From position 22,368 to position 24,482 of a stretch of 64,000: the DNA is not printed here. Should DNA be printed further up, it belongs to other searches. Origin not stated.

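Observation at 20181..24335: PglW-like protein: NERD nuclease + inactive kinase + active Ser/Thr kinase + P-loop NTPase in one 1384-aa polypeptide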

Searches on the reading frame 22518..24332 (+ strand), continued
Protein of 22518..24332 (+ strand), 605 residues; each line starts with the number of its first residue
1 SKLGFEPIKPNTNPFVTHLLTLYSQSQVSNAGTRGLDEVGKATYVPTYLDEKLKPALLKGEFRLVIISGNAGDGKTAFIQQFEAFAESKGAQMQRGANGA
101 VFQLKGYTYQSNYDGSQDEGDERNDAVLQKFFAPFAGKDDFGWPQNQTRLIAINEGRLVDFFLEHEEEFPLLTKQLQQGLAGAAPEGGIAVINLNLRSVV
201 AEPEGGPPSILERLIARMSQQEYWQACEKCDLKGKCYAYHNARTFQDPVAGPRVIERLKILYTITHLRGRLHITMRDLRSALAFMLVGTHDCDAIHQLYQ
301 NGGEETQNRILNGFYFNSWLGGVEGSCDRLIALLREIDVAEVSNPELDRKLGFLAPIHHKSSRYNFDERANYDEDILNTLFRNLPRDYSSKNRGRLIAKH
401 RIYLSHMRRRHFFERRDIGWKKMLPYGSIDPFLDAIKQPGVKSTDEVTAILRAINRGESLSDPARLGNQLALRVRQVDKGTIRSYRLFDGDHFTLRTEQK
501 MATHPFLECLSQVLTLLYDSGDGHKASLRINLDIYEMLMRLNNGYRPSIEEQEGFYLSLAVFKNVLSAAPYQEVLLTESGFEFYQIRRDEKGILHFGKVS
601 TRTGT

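Call 83: search_protein_families(library=ncbifam, proteins=[L081:1719-1925:+, L081:2194-4278:+, L081:4278-5612:+, L081:5561-6265:+, L081:6067-7653:+, L081:7610-11815:+], max_evalue=0.00001)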
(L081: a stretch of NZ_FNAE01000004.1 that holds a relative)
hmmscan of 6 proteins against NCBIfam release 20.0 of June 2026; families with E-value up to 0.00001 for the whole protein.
L081:1719-1925:+ (69 aa): 0 families

L081:2194-4278:+ (695 aa): 2 families
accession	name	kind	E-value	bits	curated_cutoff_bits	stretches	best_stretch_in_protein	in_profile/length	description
NF047738.1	antiphage_MADS2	equivalog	0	1013.3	720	1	42-686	1-654/654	methylation-associated defense system DNA methyltransferase MAD2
NF033455.1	BREX_6_MTaseX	exception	1.4e-06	26.2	900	1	366-445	330-403/1319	BREX-6 system adenine-specific DNA-methyltransferase PglX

L081:4278-5612:+ (445 aa): 2 families
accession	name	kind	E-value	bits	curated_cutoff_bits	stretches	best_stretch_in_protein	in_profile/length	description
NF047739.1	antiphage_MADS3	equivalog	2.3e-166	554.2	420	1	1-444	1-427/427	methylation-associated defense system AAA family ATPase MAD3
TIGR00611.2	recf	equivalog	7.4e-06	25.4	172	0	2-39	1-39/339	DNA replication/repair protein RecF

L081:5561-6265:+ (235 aa): 1 family
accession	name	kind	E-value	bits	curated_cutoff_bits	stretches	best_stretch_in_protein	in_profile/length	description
NF047734.1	antiphage_MADS4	equivalog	2.1e-78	263.1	160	1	22-230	1-206/206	methylation-associated defense system protein MAD4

L081:6067-7653:+ (529 aa): 1 family
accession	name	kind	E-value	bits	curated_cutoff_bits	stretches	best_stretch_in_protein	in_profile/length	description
NF047740.1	antiphage_MADS5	equivalog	3.3e-149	497.6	400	1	72-525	3-460/461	methylation-associated defense system restriction endonuclease subunit S MAD5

L081:7610-11815:+ (1402 aa): 17 families
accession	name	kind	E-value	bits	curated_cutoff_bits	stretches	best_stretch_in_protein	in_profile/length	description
NF047741.1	antiphage_MADS6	equivalog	5.4e-225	748.6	460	2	17-633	1-611/612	methylation-associated defense system protein kinase MAD6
NF033483.0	PknB_PASTA_kin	equivalog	2e-66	225.2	450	2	510-793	3-292/563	Stk1 family PASTA domain-containing Ser/Thr kinase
NF033442.0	BREX_PglW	equivalog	6e-63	213.1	990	1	31-777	14-777/1391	BREX system serine/threonine kinase PglW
NF052427.1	StpK7MSMEG_1200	equivalog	5.5e-37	127.5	900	2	517-792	10-284/601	serine/threonine protein kinase StpK7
NF038150.1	lanthi_synth_IV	equivalog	1.5e-35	122.8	650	2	502-809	181-482/851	class IV lanthionine synthetase LanL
TIGR03903.1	TOMM_kin_cyc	equivalog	8.7e-33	113.3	705.75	2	549-710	13-186/1267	TOMM system kinase/cyclase fusion protein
NF038151.1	lanthi_synth_III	equivalog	1.5e-18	66.6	575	2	541-706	253-422/833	class III lanthionine synthetase LanKC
NF053615.1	SerThrKinAfsKStmc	equivalog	1.1e-17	64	1300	1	319-421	118-217/809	protein serine/threonine kinase AfsK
NF009651.0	PRK13184.1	equivalog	2.8e-15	55.4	839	1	693-768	211-289/932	serine/threonine-protein kinase PknD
NF043056.1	T4SS_LegK1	equivalog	3.2e-13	49.1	550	0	283-411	150-284/516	Dot/Icm T4SS effector kinase LegK1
TIGR03724.2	arch_bud32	equivalog_domain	8.1e-12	45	125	1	590-669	69-141/193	KEOPS complex kinase/ATPase Bud32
NF058632.1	SerThrKinPrkT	equivalog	8.5e-12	44.7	280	1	514-653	21-157/322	serine/threonine protein kinase PrkT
NF011460.0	PRK14879.1-1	equivalog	1.4e-07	30.9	199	1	590-667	87-165/232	Kae1-associated kinase Bud32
NF002475.0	PRK01723.1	equivalog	4.3e-07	29.2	142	0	599-659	133-190/241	3-deoxy-D-manno-octulosonic acid kinase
NF007174.0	PRK09605.1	equivalog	8.1e-07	27.9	447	0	589-668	411-482/535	bifunctional N(6)-L-threonylcarbamoyladenine synthase/serine/threonine protein kinase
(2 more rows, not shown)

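Call 100: search_protein_families(library=padloc, proteins=[P0146, P0157, P0161, P0195, P0200, P0201, P0248, P0255, P0262, P0207], max_evalue=0.00001)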
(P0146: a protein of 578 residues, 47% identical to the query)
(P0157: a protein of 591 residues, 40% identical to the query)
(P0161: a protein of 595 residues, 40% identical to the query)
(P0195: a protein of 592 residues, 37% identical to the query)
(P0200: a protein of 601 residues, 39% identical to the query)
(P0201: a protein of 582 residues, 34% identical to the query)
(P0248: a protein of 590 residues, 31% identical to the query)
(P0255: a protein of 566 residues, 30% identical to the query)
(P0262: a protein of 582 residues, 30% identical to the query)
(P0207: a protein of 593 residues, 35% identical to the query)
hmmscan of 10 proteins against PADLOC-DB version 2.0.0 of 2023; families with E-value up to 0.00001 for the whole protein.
P0146 (578 aa): 3 families
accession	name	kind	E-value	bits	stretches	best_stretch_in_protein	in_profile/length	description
PDLC02795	SspF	-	7.9e-31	105.3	1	3-440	1-429/560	SspF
PDLC02796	SspF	-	2e-22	77.9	1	142-304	130-280/525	SspF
PDLC02793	SspF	-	1.4e-19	68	1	37-272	36-264/600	SspF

P0157 (591 aa): 6 families
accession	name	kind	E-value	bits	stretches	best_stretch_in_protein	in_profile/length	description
PDLC02796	SspF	-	1.8e-38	130.9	1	39-537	31-507/525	SspF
PDLC02795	SspF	-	1.7e-32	110.8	1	40-485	38-472/560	SspF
PDLC02793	SspF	-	7.7e-16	55.6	1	40-347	35-344/600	SspF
PDLC02673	DndF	-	1.4e-09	35.3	1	40-578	31-548/548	DndF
PDLC02798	SspF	-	1.7e-06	24.9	1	58-300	61-295/607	SspF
PDLC02674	DndF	-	2.4e-06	24.7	0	28-82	26-81/530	DndF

P0161 (595 aa): 4 families
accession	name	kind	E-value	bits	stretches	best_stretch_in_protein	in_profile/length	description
PDLC02796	SspF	-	2.5e-28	97.4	1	47-541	30-504/525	SspF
PDLC02795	SspF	-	6e-24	82.6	1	48-540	38-520/560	SspF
PDLC02793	SspF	-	1.7e-19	67.7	1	50-361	37-344/600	SspF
PDLC02674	DndF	-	3.4e-07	27.5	0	490-589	430-527/530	DndF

P0195 (592 aa): 6 families
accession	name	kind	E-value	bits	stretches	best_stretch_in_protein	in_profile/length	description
PDLC02795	SspF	-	8.9e-32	108.4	1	20-456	26-430/560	SspF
PDLC02793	SspF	-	1e-24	84.9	1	21-566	24-567/600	SspF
PDLC02796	SspF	-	5.8e-22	76.4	1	24-455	18-428/525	SspF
PDLC02673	DndF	-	4.6e-10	36.9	1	34-342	32-323/548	DndF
PDLC02797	SspF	-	3.1e-09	33.8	1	46-277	53-269/568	SspF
PDLC02794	SspF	-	1e-07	29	0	25-291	28-285/572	SspF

P0200 (601 aa): 6 families
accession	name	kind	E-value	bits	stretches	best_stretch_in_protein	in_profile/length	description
PDLC02795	SspF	-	4.1e-25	86.4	1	46-447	39-417/560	SspF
PDLC02793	SspF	-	2.2e-23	80.5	1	45-571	35-567/600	SspF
PDLC02796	SspF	-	3.1e-19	67.4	1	43-546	30-505/525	SspF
PDLC02673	DndF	-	3e-09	34.2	0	45-345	31-322/548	DndF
PDLC02672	DndF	-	6.9e-06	23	0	44-164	34-140/558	DndF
PDLC02794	SspF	-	7.1e-06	22.9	0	61-565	53-567/572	SspF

P0201 (582 aa): 4 families
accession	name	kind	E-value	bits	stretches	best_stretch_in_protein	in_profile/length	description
PDLC02795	SspF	-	7.3e-35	118.6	1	53-551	58-542/560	SspF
PDLC02796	SspF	-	2.2e-33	114.1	1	34-531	33-506/525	SspF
PDLC02793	SspF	-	6.9e-22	75.6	1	37-397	39-405/600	SspF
PDLC02798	SspF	-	3.3e-13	47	1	28-298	38-295/607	SspF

P0248 (590 aa): 6 families
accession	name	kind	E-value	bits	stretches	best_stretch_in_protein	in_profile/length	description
PDLC02795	SspF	-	1e-26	91.7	1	35-313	34-289/560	SspF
PDLC02796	SspF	-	8.2e-22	75.9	1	37-313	30-284/525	SspF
PDLC02793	SspF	-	1.7e-20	71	1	35-287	31-285/600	SspF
PDLC02798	SspF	-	3e-11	40.5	1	137-321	139-323/607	SspF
PDLC02672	DndF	-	1.9e-10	38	1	38-280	34-277/558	DndF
PDLC02673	DndF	-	4.7e-10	36.8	0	500-578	469-542/548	DndF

P0255 (566 aa): 4 families
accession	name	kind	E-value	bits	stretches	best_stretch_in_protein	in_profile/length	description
PDLC02795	SspF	-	6e-26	89.2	1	26-282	39-277/560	SspF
PDLC02796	SspF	-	8.2e-25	85.8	1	25-507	32-504/525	SspF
PDLC02793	SspF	-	1.4e-18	64.6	1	25-256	35-262/600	SspF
PDLC02798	SspF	-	6.4e-06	22.9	0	197-270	212-281/607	SspF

P0262 (582 aa): 5 families
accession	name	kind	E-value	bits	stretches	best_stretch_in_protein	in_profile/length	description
PDLC02796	SspF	-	9.4e-34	115.3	1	40-529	32-506/525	SspF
PDLC02795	SspF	-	5.5e-31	105.8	1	41-529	39-523/560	SspF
PDLC02793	SspF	-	5.1e-24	82.6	1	40-293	35-276/600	SspF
PDLC02794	SspF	-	6.7e-12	42.8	1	54-178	51-180/572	SspF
PDLC02798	SspF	-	1.2e-10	38.6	1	52-304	55-291/607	SspF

P0207 (593 aa): 5 families
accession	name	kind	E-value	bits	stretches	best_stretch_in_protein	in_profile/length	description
PDLC02796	SspF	-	9.8e-33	111.9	1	21-538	32-505/525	SspF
PDLC02795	SspF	-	2.8e-27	93.6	1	22-448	39-428/560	SspF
PDLC02793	SspF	-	4e-21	73.1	1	21-404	35-402/600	SspF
PDLC02673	DndF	-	7.2e-10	36.3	1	17-581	27-546/548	DndF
PDLC02798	SspF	-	4.9e-07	26.6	1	37-378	59-390/607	SspF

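Call 101: find_encoding_contigs(protein=P0157, flank=10000, max_places=2)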
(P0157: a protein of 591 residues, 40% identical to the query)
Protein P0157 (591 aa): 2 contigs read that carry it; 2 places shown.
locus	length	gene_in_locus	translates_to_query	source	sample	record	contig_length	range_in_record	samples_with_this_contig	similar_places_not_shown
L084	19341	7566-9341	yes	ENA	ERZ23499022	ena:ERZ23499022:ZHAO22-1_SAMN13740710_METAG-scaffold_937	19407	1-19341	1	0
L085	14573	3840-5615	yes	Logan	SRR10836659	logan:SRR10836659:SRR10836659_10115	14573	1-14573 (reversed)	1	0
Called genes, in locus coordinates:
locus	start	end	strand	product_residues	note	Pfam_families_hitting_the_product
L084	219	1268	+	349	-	PF19749:DUF6236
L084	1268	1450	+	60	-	-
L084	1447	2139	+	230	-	PF07885:Ion_trans_2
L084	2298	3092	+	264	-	-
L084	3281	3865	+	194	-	-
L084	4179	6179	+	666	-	PF13588:HSDR_N_2, PF02384:N6_Mtase, PF01170:UPF0020 (weak), PF07669:Eco57I (weak)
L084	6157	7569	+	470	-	PF01420:Methylase_S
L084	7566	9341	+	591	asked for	-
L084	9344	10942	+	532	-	PF26611:MAD7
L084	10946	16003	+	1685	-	PF04851:ResIII (faint), PF01935:DUF87, PF05872:HerA_C (faint), PF10412:TrwB_AAD_bind (weak)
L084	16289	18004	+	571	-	PF00069:Pkinase, PF07714:PK_Tyr_Ser-Thr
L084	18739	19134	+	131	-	PF12728:HTH_17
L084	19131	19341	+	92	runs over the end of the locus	?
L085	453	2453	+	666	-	PF13588:HSDR_N_2, PF02384:N6_Mtase, PF01170:UPF0020 (weak), PF07669:Eco57I (weak)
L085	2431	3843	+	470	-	PF01420:Methylase_S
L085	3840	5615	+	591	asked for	-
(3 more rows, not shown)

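Call 102: find_encoding_contigs(protein=P0149, flank=10000, max_places=2)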
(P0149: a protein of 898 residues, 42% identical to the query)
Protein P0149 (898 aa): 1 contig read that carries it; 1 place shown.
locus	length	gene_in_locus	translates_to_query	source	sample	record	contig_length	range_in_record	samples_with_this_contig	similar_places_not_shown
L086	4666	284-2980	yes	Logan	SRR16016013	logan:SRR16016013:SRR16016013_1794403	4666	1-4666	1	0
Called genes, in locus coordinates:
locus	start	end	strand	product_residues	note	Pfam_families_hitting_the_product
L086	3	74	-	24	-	?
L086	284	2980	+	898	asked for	PF00069:Pkinase, PF07714:PK_Tyr_Ser-Thr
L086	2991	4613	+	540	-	PF26611:MAD7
